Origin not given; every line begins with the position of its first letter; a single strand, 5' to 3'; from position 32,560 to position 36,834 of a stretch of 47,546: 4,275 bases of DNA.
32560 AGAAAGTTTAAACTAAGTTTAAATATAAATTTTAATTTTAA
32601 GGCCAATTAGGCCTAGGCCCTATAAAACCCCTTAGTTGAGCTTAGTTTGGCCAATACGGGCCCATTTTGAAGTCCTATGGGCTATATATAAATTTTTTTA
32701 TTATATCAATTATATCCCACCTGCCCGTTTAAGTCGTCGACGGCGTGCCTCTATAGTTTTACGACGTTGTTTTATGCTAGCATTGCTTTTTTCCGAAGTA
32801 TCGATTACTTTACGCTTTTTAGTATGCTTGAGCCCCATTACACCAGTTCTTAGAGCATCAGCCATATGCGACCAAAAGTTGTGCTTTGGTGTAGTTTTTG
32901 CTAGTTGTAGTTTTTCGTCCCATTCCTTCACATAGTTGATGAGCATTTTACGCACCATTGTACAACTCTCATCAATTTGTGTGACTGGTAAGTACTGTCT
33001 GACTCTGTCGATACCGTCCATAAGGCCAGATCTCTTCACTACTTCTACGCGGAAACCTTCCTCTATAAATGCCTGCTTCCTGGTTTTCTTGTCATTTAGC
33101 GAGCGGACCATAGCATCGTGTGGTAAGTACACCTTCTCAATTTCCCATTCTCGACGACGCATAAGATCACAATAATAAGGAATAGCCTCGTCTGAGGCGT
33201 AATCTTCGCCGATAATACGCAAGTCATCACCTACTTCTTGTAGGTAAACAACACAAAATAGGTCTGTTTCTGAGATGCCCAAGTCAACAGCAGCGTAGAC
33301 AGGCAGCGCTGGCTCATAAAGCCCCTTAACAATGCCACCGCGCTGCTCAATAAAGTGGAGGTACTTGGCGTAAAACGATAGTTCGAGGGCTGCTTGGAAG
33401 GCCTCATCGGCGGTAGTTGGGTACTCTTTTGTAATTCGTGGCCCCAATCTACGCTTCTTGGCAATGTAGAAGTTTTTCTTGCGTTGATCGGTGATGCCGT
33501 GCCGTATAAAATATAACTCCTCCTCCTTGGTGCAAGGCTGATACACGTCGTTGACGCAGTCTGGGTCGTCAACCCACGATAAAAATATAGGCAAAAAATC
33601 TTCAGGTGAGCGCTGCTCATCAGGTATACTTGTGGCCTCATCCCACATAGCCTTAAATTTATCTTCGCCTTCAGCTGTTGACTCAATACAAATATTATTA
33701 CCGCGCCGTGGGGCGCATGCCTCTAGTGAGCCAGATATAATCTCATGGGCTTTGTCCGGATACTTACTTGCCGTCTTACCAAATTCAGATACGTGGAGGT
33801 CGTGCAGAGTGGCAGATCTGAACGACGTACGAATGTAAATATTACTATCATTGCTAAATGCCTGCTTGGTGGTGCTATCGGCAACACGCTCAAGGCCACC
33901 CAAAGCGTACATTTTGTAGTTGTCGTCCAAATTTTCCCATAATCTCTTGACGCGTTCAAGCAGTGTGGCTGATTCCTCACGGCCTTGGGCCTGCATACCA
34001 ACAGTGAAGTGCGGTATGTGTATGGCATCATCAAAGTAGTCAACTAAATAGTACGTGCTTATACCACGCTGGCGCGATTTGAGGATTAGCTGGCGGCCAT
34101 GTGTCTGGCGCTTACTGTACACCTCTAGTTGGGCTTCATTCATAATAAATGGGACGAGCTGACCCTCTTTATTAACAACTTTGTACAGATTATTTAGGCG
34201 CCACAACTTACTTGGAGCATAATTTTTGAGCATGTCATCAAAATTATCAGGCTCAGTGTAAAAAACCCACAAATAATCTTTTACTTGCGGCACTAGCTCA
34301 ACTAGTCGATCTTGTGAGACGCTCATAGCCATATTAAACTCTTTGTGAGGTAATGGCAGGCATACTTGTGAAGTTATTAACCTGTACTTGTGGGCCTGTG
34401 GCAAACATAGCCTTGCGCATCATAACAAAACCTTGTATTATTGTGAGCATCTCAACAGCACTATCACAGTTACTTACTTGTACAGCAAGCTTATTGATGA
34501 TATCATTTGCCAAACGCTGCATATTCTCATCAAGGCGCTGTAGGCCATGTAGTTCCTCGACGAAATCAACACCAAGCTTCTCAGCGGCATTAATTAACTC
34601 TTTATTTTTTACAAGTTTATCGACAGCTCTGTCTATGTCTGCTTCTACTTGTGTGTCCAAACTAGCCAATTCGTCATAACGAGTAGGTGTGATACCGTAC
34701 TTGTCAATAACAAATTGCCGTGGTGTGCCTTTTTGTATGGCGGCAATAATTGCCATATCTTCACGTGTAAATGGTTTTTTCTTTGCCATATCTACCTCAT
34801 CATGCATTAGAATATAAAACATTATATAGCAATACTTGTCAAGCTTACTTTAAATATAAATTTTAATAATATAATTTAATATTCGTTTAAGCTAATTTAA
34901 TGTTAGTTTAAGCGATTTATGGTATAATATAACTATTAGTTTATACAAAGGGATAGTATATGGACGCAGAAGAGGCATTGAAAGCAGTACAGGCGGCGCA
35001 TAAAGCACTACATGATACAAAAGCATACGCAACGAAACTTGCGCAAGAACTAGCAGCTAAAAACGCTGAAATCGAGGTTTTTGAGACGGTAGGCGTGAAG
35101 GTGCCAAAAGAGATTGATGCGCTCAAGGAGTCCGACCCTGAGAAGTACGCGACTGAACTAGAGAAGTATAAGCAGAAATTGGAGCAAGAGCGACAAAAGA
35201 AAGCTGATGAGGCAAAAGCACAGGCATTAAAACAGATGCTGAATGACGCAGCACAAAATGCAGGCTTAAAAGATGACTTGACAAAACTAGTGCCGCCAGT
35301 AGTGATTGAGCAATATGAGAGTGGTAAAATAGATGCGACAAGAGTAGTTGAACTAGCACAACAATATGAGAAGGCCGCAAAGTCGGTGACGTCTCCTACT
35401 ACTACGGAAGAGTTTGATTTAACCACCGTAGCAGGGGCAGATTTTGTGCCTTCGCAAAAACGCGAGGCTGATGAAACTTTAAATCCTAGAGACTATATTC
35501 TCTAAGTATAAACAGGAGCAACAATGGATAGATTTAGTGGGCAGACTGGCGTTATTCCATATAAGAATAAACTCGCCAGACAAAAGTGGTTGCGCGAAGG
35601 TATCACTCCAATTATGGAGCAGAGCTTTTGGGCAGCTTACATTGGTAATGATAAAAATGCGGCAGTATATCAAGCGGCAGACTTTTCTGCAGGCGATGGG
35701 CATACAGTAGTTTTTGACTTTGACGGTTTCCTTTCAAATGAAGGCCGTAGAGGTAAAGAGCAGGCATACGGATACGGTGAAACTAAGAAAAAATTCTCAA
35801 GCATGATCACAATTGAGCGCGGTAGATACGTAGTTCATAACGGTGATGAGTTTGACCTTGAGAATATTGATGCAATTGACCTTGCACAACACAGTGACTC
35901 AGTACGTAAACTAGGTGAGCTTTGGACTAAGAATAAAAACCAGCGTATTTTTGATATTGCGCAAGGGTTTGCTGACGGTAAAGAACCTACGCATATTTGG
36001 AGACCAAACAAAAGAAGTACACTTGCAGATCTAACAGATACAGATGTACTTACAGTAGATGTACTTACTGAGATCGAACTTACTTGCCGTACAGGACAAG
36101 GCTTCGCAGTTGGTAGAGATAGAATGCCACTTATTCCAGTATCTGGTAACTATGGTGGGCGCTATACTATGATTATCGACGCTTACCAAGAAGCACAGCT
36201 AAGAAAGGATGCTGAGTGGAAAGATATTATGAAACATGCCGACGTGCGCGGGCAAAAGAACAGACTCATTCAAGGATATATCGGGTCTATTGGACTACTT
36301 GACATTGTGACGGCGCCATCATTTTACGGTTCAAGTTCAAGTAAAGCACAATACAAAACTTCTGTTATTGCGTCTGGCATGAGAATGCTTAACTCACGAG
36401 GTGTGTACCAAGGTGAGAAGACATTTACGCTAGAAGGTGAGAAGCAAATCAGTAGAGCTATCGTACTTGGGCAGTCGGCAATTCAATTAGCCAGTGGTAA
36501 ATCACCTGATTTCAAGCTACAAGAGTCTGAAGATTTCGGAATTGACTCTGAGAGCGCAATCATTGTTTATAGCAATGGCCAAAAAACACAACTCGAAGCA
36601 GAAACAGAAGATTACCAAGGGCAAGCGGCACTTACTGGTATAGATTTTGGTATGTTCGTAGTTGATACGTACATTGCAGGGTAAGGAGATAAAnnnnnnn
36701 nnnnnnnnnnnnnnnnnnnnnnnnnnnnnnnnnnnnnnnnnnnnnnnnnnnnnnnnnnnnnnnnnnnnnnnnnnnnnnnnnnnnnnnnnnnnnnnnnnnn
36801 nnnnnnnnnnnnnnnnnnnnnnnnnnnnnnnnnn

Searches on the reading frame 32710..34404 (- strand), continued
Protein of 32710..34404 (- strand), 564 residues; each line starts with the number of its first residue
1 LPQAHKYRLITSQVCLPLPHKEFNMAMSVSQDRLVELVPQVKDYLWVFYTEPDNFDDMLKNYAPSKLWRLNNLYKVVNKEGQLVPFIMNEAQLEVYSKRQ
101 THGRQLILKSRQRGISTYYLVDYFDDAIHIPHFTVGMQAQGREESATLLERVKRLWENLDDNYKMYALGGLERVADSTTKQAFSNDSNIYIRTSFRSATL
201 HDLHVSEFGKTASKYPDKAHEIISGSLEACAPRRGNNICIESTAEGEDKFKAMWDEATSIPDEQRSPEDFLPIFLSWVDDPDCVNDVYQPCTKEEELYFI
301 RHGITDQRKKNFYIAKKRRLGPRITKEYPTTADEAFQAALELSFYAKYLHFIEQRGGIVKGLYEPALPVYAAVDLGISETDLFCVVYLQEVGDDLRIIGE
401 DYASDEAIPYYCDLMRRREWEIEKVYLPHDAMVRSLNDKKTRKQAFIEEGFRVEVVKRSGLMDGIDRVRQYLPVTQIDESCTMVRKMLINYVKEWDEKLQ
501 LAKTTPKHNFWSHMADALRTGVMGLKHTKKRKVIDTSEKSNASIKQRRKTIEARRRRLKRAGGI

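Call 65: find_related_loci(query=A1, collection=metagenome_contigs, flank=3000)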
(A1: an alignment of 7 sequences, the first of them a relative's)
Query A1 (540 aa) in metagenome_contigs; peptide patterns used: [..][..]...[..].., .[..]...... (x = any residue, [..] = any of these).
277 stretches matched a pattern; 140 encode a relative of the query (tblastn E <= 1e-3); the best 80 are kept; 80 distinct loci.
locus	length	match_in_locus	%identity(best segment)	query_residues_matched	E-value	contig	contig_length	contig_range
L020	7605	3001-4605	67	2-540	0e+0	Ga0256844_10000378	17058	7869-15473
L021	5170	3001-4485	44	3-495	1e-129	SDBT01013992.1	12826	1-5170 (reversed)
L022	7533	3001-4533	43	1-495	3e-126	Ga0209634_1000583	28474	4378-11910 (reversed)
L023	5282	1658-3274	41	1-519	4e-125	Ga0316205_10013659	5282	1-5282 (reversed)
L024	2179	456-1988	43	1-495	2e-132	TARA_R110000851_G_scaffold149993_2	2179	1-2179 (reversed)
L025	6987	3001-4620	40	1-538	8e-123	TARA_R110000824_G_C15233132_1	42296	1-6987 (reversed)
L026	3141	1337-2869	43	1-495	9e-127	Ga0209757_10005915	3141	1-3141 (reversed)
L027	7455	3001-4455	44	23-500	4e-122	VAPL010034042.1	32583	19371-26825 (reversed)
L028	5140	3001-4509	41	3-507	1e-121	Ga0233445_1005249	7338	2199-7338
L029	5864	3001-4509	41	3-507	1e-121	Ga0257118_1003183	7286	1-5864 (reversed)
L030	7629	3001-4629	40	1-540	3e-121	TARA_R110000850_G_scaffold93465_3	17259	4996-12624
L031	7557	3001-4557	41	1-507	4e-121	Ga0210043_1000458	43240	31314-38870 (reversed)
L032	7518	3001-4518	42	3-507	1e-120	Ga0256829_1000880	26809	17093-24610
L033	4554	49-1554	43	36-538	1e-120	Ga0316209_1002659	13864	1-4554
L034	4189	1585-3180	40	2-526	3e-122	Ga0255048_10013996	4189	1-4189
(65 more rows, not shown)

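Call 68: search_dna_similar(query=window:32710-34404:-, collection=phages, mode=protein, max_rows=60, rows=spread)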
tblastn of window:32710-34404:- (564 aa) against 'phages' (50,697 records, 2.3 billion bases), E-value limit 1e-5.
Records with a match: 591; places in all: 598; records where one place covers at least 80% of the query: 117.
Best place of each record, by identity: <60% 591.
By first word of the organism name: Vibrio 175; Stx2a-converting 83; Escherichia 78; Pseudomonas 46; Ralstonia 31; Pelagibacter 22; Caudoviricetes 13; Stx2-converting 12; Klebsiella 11; Burkholderia 10; and 41 more.
By host as written in the record: - 261; Pseudomonas aeruginosa 20; Candidatus Pelagibacter ubique HTCC1062 14; Vibrio cholerae 2095 9; Vibrio cyclitrophicus 7; Vibrio crassostreae 7; Escherichia coli K514 (EHEC) 7; Vibrio cholerae 7; and 161 more.
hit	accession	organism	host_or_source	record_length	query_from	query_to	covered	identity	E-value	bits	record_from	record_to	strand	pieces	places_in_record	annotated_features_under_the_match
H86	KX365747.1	Pseudoalteromonas phage PH1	Pseudoalteromonas marina mano4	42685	26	519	88%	42.1%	2e-114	380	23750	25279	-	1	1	hypothetical protein (x2)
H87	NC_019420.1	Edwardsiella phage KF-1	-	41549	26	519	88%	36.8%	2e-98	333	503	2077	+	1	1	putative terminase, large subunit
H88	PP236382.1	Ralstonia phage QkW1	Ralstonia pseudosolanacearum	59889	68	519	80%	33.7%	1e-51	196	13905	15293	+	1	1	hypothetical protein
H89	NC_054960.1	Ralstonia phage Heva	Ralstonia pseudosolanacearum I-31 ...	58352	68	519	80%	33.5%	2e-50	193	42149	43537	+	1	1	hypothetical protein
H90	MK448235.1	Klebsiella phage ST512-KPC3phi13.1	Klebsiella pneumoniae ST512-KPC3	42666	66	519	80%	32.7%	4e-55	207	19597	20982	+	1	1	terminase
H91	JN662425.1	Burkholderia phage DC1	Burkholderia cepacia LMG 18821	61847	67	555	87%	29.8%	4e-40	162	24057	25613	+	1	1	terminase large subunit | hypothetical protein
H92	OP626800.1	Pseudomonas phage PseuP_222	Pseudomonas protegens CEMTC 4060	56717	66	519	80%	31.7%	3e-52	198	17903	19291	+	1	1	terminase large subunit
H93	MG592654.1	Vibrio phage 1.284.A._10N.286.55.A5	Vibrio cyclitrophicus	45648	57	519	82%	30.4%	8e-51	194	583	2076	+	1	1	terminase large subunit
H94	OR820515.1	Ralstonia phage AhaGv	Ralstonia solanacearum CQPS-1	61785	53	524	84%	29.6%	1e-35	149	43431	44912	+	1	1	major head protein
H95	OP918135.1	Vibrio phage vB_VviC_ZQ26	Vibrio cyclitrophicus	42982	57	519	82%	30.0%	2e-49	190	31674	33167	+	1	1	terminase large subunit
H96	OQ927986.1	Shewanella phage vB_SbaS_Y11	Shewanella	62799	68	519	80%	30.4%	5e-36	150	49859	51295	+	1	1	terminase large subunit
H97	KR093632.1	Moraxella phage Mcat8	Moraxella catarrhalis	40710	65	519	81%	29.6%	1e-48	188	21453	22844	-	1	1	terminase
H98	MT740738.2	Ralstonia phage Gamede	Ralstonia pseudosolanacearum I-31 ...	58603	100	519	74%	31.6%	5e-37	153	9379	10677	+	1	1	terminase large subunit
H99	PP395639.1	Microcystis phage Mwe-JY07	Microcystis wesenbergii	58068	68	519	80%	29.1%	5e-33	141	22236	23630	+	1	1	hypothetical protein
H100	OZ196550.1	Vibrio phage D154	Seawater and oysters mix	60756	56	336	50%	35.6%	4e-33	141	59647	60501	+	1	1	hypothetical protein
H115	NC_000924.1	Escherichia phage 933W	Escherichia coli O157:H7 EDL933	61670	68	347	50%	32.4%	6e-29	128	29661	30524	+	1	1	terminase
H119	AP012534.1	Stx2-converting phage Stx2a_F765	Escherichia coli O157:H7 strain F765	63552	68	347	50%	32.4%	6e-29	128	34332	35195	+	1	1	terminase large subunit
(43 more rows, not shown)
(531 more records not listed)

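Call 75: search_protein_families(library=pfam, proteins=[window:32710-34404:-, L002:8454-8924:+, L012:6829-7248:+, L011:5424-5891:+], max_evalue=1)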
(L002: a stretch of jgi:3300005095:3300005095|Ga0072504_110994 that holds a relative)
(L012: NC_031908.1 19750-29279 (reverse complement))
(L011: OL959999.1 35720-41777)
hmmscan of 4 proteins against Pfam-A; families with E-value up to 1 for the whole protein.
window:32710-34404:- (564 aa): 1 family
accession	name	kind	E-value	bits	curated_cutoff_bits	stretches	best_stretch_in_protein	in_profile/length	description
PF13837.12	Myb_DNA-bind_4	-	0.16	12.8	27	0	486-520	10-45/89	Myb/SANT-like DNA-binding domain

L002:8454-8924:+ (156 aa): 8 families
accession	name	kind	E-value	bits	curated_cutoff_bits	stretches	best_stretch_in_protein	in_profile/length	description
PF22746.1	SHOCT-like_DUF2089-C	-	0.011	15.8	27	1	5-31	1-27/32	SHOCT-like domain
PF00874.25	PRD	-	0.012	16.4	23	1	61-97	8-39/90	PRD domain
PF10458.14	Val_tRNA-synt_C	-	0.012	16.3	25.9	1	112-153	15-56/66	Valyl tRNA synthetase tRNA binding arm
PF25450.1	Rab11-FIP3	-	0.11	13.3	31.9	1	72-153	39-120/125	Rab11-FIP3-like domain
PF09210.16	BE_C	-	0.23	12.3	25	1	83-122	53-88/101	1,4-alpha-glucan branching enzyme, C-terminal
PF17381.7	Svs_4_5_6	-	0.34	12.4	25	1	122-151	28-57/91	Seminal vesicle secretory proteins 4/5/6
PF06738.18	ThrE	-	0.51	10.2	26.3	0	95-128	74-107/241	Putative threonine/serine exporter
PF18688.6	DUF5638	-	0.59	11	39.8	1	6-35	62-91/104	Family of unknown function (DUF5638)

L012:6829-7248:+ (139 aa): 0 families

L011:5424-5891:+ (155 aa): 0 families

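Call 77: find_related_loci(query=A1, collection=viral_contigs, flank=2500)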
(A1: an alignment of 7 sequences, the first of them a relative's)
Query A1 (540 aa) in viral_contigs; peptide patterns used: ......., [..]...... (x = any residue, [..] = any of these).
599 stretches matched a pattern (row limit reached: there are more); 570 encode a relative of the query (tblastn E <= 1e-3); the best 80 are kept; 80 distinct loci.
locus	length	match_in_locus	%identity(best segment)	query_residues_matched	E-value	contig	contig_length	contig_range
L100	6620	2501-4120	69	1-540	0e+0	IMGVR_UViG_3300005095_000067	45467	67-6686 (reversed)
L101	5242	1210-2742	43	1-495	2e-126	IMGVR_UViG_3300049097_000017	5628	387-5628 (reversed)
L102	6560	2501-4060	41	3-509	4e-123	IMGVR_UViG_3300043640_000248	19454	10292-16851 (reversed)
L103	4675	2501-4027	42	3-495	2e-121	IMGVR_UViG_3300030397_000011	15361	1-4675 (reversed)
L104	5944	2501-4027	42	3-495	1e-120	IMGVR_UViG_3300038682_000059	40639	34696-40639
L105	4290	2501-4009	42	4-503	9e-119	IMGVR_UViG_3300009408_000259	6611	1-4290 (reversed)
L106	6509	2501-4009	41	3-507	1e-117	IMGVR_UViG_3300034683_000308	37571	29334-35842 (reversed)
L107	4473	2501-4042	40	3-508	1e-116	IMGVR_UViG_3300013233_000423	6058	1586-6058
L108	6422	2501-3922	42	23-495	3e-116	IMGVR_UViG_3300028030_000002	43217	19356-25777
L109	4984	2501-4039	40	3-504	2e-111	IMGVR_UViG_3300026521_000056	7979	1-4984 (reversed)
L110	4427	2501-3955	41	23-499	1e-110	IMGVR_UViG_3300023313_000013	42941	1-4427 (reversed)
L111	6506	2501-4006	40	23-499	2e-109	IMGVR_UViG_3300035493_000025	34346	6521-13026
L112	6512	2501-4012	40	5-500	5e-109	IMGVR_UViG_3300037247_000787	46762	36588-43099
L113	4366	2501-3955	42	36-506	5e-108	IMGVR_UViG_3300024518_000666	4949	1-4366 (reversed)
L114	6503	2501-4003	39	3-495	3e-104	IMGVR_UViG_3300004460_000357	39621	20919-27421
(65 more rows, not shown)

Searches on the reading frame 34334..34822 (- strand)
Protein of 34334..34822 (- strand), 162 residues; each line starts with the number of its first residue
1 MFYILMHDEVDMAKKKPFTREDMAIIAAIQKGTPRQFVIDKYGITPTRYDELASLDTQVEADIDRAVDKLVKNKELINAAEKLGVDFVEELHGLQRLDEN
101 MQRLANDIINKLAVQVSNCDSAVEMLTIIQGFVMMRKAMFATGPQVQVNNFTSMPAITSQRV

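Call 10: search_protein_families(library=phrogs, proteins=[window:34334-34822:-])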
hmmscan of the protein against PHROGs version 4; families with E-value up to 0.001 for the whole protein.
window:34334-34822:- (162 aa): 1 family
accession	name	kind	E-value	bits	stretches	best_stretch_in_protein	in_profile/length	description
phrog_18995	-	head and packaging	9.9e-07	29.9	1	50-150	52-149/170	terminase small subunit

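Call 11: search_protein_families(library=pfam, proteins=[window:34334-34822:-])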
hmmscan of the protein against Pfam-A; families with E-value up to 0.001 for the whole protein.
window:34334-34822:- (162 aa): 0 families

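Call 61: search_solved_structures(query=window:34334-34822:-, max_evalue=10)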
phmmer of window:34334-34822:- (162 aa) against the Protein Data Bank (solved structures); distinct sequences matched with E-value up to 10: 3.
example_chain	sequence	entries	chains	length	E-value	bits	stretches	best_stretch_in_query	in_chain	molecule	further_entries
1j5t_A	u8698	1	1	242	0.18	15.2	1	5-101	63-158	INDOLE-3-GLYCEROL PHOSPHATE SYNTHASE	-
1i4n_A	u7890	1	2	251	0.19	15.1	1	5-101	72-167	INDOLE-3-GLYCEROL PHOSPHATE SYNTHASE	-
6gne_A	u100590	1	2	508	0.64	13.4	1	30-92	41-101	Probable starch synthase 4, chloroplastic/amyloplastic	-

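Call 75: search_protein_families(library=pfam, proteins=[window:34334-34822:-], max_evalue=1)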
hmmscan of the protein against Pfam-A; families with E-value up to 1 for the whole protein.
window:34334-34822:- (162 aa): 1 family
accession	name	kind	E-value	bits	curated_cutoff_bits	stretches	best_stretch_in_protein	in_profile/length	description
PF22665.2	DUF6293_C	-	0.069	14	27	1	41-113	4-72/101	DUF6293 C-terminal winged helix domain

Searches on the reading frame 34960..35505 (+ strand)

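Call 10: search_protein_families(library=phrogs, proteins=[window:34960-35505:+])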
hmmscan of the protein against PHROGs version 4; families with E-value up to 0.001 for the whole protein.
window:34960-35505:+ (181 aa): 1 family
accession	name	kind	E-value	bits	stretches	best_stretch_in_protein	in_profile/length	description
phrog_24492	-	unknown function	0.00021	22.2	1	20-170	63-227/238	-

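Call 11: search_protein_families(library=pfam, proteins=[window:34960-35505:+])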
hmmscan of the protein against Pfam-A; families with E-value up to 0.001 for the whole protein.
window:34960-35505:+ (181 aa): 0 families

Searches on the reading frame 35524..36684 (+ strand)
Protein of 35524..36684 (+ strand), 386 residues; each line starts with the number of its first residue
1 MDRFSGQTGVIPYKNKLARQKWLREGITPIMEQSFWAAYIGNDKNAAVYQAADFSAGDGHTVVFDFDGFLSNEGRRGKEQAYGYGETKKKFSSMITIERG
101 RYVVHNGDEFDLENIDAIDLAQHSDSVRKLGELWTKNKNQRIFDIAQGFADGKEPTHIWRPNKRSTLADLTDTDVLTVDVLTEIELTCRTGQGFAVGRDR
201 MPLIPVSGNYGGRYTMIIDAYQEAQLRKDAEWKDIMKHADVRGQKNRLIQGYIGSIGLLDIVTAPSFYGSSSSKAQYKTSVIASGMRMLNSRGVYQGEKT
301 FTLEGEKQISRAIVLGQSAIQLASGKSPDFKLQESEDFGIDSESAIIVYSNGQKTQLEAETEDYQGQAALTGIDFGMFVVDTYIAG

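Call 10: search_protein_families(library=phrogs, proteins=[window:35524-36684:+])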
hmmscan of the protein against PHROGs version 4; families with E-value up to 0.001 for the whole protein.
window:35524-36684:+ (386 aa): 1 family
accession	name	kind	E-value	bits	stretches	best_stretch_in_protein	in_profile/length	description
phrog_334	-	head and packaging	2.3e-49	169.5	1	8-384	3-379/381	major head protein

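Call 11: search_protein_families(library=pfam, proteins=[window:35524-36684:+])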
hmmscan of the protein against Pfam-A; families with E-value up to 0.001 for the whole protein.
window:35524-36684:+ (386 aa): 1 family
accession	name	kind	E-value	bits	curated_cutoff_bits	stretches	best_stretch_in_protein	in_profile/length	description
PF13252.12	Phage_capsid_3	-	1.7e-08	34.3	23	0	213-384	220-374/376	Phage capsid protein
